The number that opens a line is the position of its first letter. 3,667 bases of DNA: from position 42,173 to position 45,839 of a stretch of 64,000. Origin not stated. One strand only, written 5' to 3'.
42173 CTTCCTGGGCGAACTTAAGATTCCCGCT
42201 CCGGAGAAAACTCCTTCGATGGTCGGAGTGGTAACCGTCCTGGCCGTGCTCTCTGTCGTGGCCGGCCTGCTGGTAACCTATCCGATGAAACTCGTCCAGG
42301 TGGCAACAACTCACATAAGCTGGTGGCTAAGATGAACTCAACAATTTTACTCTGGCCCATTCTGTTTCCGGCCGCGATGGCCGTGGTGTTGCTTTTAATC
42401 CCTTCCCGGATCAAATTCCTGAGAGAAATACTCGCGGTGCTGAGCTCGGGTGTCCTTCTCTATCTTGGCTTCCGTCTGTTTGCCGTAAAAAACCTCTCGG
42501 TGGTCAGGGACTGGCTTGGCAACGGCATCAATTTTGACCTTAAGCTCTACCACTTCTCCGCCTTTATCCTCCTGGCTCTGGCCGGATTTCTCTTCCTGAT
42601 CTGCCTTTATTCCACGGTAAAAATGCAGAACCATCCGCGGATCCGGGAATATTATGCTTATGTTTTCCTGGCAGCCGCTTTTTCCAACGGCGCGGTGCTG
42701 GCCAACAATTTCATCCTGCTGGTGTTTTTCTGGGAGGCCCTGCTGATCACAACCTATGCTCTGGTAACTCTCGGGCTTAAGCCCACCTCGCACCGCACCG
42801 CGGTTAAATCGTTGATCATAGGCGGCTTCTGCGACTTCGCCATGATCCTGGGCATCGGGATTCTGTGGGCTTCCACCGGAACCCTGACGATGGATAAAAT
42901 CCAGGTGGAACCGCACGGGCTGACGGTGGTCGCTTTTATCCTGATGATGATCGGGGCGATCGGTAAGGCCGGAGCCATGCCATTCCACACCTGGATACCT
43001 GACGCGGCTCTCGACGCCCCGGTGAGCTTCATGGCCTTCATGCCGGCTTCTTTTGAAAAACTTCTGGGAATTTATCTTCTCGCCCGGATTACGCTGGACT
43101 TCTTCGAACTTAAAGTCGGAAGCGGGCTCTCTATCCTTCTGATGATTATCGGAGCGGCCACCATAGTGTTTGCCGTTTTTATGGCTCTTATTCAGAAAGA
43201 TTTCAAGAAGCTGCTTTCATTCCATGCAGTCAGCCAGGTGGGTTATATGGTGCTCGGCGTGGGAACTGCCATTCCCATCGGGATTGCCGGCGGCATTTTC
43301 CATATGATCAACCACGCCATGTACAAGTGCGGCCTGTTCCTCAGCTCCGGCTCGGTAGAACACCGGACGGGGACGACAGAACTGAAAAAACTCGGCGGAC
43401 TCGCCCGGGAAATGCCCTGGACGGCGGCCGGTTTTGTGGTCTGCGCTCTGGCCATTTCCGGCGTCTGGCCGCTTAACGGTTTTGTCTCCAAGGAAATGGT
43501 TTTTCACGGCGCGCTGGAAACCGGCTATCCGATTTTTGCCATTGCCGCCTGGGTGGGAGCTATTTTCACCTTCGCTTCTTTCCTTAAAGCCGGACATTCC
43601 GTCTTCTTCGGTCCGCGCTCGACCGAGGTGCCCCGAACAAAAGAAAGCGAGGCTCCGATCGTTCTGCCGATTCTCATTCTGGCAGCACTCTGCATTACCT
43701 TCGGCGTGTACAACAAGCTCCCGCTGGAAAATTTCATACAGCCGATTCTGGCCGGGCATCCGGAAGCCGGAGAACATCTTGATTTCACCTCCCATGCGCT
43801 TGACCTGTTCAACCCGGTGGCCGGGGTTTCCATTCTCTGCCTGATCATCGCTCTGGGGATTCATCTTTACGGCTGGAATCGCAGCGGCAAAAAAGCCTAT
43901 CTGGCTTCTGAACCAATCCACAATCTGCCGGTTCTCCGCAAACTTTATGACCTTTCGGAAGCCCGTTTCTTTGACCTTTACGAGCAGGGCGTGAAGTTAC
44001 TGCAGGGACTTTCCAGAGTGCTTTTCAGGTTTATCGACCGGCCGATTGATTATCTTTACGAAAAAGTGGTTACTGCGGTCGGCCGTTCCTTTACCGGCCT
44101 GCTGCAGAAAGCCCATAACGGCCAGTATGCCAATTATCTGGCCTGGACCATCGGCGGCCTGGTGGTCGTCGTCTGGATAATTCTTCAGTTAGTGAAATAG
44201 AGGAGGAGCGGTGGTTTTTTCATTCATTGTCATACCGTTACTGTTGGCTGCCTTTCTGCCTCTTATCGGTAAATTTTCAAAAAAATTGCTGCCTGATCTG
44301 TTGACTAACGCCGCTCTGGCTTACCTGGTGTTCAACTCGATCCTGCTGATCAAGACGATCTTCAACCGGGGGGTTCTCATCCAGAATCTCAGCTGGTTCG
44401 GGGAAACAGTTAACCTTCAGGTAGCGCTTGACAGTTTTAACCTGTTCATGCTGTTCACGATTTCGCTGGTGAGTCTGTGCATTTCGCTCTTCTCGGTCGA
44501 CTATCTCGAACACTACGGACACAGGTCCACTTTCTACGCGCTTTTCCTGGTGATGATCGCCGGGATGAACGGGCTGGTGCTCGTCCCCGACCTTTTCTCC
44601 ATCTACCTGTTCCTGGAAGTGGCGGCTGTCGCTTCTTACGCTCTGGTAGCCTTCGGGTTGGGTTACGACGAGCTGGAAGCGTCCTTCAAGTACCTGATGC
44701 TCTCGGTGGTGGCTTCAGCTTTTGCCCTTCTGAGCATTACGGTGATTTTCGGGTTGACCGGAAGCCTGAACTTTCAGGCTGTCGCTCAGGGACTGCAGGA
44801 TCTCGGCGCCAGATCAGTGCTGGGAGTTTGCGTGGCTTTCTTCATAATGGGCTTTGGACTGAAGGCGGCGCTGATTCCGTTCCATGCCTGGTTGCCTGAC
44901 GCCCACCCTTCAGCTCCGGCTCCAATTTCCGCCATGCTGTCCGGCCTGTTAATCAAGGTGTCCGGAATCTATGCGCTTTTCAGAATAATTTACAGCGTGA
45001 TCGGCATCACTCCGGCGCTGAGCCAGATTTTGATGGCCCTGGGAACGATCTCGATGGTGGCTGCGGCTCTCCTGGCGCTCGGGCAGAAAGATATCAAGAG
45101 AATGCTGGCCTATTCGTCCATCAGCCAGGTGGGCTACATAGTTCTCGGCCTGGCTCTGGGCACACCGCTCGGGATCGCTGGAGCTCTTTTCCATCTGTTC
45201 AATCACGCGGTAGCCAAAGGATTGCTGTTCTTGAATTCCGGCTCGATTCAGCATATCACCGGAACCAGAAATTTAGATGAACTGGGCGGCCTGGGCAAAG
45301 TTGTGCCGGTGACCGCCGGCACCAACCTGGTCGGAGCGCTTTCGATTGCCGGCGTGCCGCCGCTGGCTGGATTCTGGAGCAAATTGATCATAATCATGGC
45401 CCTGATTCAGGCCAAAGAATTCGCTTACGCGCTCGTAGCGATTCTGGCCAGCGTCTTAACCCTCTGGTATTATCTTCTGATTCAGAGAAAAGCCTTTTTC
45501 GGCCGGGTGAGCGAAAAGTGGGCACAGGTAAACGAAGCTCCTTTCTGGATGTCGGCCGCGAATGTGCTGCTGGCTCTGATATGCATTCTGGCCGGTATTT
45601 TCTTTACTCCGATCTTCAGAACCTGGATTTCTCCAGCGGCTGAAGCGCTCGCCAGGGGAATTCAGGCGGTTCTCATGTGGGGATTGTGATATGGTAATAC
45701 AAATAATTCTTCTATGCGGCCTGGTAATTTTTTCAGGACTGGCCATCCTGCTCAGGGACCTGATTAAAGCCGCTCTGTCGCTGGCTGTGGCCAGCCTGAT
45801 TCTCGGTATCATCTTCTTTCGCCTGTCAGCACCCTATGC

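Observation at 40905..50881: Group-4 [NiFe] hydrogenase with a complete complex-I-like set of 11 subunits (three antiporter-like subunits, NuoL-type lateral helix, NuoJ/K/A-like) and no known donor module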

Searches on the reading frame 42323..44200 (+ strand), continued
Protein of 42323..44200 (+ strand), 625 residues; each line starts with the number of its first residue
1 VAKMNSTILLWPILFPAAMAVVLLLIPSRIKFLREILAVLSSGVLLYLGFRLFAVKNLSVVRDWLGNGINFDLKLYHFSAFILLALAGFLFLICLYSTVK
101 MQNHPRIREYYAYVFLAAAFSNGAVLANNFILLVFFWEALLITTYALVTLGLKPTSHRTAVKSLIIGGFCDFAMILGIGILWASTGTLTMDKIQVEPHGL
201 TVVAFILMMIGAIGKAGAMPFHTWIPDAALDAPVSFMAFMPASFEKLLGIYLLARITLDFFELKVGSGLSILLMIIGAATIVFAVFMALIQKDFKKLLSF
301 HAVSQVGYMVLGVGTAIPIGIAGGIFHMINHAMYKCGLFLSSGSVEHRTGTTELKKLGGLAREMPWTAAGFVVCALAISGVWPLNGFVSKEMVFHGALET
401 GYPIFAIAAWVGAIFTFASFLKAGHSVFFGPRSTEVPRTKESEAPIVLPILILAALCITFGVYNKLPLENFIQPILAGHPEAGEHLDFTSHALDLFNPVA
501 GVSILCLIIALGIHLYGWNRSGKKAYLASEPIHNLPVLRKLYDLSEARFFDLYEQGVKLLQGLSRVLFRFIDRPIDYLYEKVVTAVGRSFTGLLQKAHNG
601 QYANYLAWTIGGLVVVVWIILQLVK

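Call 60: search_solved_structures(query=window:42332-44200:+, max_evalue=1e-44, show_alignments=3)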
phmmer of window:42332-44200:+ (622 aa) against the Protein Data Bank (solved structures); distinct sequences matched with E-value up to 1e-44: 4.
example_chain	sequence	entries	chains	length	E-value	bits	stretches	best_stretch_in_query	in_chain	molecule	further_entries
7qru_D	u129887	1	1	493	3.6e-52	181.3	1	2-459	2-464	Na+/H+ antiporter subunit D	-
6cfw_H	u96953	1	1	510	2e-50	175.6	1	72-460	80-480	Monovalent cation/H+ antiporter subunit D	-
6u8y_X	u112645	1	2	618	4.5e-47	164.5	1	24-479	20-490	NADH dehydrogenase subunit M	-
7qru_A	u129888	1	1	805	3.3e-46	161.6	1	4-473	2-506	Na+/H+ antiporter subunit A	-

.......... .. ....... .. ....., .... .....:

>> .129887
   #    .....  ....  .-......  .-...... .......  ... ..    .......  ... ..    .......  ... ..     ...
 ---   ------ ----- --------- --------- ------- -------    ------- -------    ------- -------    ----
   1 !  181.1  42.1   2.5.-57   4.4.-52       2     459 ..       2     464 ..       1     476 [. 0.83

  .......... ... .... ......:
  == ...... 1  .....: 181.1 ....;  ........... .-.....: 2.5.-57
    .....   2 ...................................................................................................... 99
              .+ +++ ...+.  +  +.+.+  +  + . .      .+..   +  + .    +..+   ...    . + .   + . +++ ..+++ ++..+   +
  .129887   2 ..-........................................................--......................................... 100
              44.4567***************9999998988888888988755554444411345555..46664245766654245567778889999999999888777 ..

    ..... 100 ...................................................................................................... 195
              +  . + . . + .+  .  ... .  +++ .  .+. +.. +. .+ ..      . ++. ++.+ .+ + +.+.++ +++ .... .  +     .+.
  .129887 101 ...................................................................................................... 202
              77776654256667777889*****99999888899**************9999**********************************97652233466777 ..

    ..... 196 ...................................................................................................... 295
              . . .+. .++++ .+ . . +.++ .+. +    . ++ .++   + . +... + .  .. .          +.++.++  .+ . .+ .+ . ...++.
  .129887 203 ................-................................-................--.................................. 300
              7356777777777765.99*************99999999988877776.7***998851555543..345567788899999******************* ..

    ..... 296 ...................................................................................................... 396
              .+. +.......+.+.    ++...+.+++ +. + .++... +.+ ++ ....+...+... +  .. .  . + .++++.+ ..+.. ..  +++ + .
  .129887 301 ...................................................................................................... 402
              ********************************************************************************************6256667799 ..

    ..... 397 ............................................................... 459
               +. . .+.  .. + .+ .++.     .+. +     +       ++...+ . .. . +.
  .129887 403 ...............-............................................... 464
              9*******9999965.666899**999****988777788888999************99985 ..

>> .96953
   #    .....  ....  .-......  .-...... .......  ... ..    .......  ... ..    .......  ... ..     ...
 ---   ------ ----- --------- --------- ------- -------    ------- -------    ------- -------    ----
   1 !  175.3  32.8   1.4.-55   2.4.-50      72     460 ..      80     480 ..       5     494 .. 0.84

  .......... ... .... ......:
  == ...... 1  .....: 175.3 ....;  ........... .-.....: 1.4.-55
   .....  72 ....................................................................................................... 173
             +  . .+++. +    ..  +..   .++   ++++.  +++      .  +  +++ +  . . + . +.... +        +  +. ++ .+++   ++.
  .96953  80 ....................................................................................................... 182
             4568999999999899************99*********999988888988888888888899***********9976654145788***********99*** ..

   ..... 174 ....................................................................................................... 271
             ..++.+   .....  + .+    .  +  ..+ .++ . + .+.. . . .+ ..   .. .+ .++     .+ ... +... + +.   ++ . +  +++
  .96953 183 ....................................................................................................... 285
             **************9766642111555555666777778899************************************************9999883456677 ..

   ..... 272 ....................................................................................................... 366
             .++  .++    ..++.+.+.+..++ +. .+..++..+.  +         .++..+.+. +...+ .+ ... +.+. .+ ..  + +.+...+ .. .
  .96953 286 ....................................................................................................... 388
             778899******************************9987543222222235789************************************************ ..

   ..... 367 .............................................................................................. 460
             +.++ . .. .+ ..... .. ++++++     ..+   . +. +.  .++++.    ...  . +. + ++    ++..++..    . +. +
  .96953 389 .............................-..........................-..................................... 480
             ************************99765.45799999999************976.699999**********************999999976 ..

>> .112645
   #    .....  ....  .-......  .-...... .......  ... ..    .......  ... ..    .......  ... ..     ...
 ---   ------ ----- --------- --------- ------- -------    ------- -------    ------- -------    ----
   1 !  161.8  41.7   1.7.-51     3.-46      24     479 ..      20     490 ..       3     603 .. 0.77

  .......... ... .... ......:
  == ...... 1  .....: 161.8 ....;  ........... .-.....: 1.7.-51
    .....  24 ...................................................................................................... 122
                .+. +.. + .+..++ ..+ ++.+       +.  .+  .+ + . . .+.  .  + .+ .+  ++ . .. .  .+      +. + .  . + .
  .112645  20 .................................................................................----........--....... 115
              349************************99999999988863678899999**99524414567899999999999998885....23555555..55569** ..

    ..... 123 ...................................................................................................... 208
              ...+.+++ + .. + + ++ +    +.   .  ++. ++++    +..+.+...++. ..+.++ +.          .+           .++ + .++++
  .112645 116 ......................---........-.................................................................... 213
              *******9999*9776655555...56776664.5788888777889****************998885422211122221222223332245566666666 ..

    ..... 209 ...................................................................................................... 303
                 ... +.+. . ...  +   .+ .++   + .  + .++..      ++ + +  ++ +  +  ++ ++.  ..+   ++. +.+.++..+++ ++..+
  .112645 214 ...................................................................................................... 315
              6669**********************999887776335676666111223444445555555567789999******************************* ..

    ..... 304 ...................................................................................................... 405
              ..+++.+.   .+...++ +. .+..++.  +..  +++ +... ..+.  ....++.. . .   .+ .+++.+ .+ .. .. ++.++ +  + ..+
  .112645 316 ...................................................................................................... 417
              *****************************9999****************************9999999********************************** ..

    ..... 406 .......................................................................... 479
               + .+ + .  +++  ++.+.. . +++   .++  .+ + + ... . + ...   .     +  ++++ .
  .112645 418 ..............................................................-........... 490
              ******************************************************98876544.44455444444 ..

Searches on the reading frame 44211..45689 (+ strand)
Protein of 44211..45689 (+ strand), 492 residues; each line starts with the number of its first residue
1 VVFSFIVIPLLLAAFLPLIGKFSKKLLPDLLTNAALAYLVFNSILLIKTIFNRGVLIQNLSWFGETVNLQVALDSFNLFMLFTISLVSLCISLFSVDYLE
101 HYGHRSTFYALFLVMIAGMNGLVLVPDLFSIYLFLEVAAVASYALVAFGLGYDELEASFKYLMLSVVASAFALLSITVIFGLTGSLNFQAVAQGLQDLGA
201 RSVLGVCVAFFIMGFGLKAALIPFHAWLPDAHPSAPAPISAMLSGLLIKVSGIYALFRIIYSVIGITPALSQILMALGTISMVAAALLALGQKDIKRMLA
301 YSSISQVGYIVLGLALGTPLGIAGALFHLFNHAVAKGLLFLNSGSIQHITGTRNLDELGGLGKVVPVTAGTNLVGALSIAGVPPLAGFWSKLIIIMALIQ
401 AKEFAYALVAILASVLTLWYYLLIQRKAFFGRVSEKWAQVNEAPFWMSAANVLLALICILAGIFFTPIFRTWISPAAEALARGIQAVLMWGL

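Call 3: search_protein_families(library=pfam, proteins=[window:44211-45689:+], max_evalue=0.01)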
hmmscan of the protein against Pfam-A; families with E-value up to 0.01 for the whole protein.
window:44211-45689:+ (492 aa): 2 families
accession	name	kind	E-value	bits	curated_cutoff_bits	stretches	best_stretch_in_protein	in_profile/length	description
PF00361.26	Proton_antipo_M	-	1.7e-69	234.7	21.5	1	127-417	3-294/294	NADH:quinone oxidoreductase/Mrp antiporter, TM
PF00662.26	Proton_antipo_N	-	2.6e-06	27.7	24.5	1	66-109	8-51/51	NADH-Ubiquinone oxidoreductase (complex I), chain 5 N-terminus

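Call 4: search_protein_families(library=ncbifam, proteins=[window:44211-45689:+], max_evalue=0.01)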
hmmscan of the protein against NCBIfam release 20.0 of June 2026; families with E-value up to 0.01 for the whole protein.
window:44211-45689:+ (492 aa): 76 families (the best 25 are shown)
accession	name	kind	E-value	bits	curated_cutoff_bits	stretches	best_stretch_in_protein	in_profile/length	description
NF006240.0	PRK08376.1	subfamily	3.1e-101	339.9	662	1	5-483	10-510/521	putative monovalent cation/H+ antiporter subunit D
NF006419.0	PRK08668.1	equivalog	8.3e-89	299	617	1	6-470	8-472/613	NADH dehydrogenase subunit M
NF006241.0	PRK08377.1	equivalog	3.6e-87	293.5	645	1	5-470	8-468/494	NADH dehydrogenase subunit N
NF009306.0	PRK12663.1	equivalog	3.8e-87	293.1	542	1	6-480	6-481/498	Na+/H+ antiporter subunit D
NF005818.0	PRK07691.1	equivalog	2e-83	281.1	586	1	1-480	5-483/496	Na+/H+ antiporter subunit D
NF005086.0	PRK06521.1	equivalog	2.6e-82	277.3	667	1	5-481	10-507/669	hydrogenase 4 subunit B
NF009308.0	PRK12665.1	equivalog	2.5e-75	254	585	1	6-436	13-445/531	Na+/H+ antiporter subunit D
NF005097.0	PRK06525.1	equivalog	2.5e-74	250.7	430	1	7-464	10-474/480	hydrogenase 4 subunit D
TIGR01972.1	NDH_I_M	subfamily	1.1e-73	248.6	263.8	1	5-480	4-482/486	NADH-quinone oxidoreductase subunit M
NF009305.0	PRK12662.1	equivalog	4e-73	246.8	700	1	6-469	10-480/492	putative monovalent cation/H+ antiporter subunit D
TIGR01770.1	NDH_I_N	subfamily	1.2e-72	245.4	332.6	1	31-464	33-467/472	NADH-quinone oxidoreductase subunit NuoN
NF009287.0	PRK12647.1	equivalog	1.7e-72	245.1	937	1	2-482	3-484/773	putative monovalent cation/H+ antiporter subunit A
NF006238.0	PRK08375.1-4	equivalog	3.5e-72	243.9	626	1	4-434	8-436/531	putative monovalent cation/H+ antiporter subunit D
NF005141.0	PRK06590.1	equivalog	1.2e-70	239.2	556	1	2-476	5-479/615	NADH-quinone oxidoreductase subunit L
NF009288.0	PRK12648.1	equivalog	1.4e-69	235.2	1104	1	3-480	4-486/954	monovalent cation/H+ antiporter subunit A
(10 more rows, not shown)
